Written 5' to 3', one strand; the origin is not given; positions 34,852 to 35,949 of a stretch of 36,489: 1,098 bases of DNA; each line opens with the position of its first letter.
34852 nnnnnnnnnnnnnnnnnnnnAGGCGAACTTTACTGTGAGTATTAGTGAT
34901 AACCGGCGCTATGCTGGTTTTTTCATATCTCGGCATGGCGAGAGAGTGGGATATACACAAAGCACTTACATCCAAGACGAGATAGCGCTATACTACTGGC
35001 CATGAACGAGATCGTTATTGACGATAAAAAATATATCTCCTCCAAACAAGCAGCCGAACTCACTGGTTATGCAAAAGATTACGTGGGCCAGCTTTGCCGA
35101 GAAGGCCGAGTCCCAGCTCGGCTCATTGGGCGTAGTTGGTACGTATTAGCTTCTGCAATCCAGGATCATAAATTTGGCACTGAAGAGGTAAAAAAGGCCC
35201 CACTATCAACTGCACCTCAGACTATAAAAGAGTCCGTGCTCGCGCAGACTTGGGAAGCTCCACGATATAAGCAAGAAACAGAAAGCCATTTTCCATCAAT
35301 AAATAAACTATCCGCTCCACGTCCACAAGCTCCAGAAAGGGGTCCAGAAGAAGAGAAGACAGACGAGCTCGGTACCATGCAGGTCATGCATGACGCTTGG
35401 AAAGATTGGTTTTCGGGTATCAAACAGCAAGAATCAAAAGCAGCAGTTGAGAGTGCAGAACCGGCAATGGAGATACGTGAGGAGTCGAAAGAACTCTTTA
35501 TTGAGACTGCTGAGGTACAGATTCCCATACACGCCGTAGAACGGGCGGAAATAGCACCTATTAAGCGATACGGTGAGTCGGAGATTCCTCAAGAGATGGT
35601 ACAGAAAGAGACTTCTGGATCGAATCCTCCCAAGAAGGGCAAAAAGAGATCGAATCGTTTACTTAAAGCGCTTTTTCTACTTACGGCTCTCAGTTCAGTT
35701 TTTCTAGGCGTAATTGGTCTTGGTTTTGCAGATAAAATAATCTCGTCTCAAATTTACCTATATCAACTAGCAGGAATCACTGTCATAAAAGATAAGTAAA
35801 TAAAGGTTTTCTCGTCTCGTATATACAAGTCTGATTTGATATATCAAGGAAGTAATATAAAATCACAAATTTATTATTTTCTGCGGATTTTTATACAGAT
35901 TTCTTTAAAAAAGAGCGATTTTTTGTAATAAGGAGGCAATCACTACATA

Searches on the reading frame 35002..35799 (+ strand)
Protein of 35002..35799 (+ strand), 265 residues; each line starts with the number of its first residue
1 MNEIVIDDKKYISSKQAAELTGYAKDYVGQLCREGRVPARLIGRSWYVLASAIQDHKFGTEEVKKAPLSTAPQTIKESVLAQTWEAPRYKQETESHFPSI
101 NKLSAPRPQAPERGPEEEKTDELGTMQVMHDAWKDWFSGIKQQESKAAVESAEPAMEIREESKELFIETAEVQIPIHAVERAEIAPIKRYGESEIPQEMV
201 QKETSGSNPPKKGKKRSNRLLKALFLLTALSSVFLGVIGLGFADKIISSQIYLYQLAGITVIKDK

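Call 7: search_protein_families(library=pfam, proteins=[window:35002-35799:+], max_evalue=0.01)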
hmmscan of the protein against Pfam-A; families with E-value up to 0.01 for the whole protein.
window:35002-35799:+ (265 aa): 1 family
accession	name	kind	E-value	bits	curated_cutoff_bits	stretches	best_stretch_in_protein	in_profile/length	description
PF12728.13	HTH_17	-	4.4e-06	27.3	27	1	11-55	1-45/51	Helix-turn-helix domain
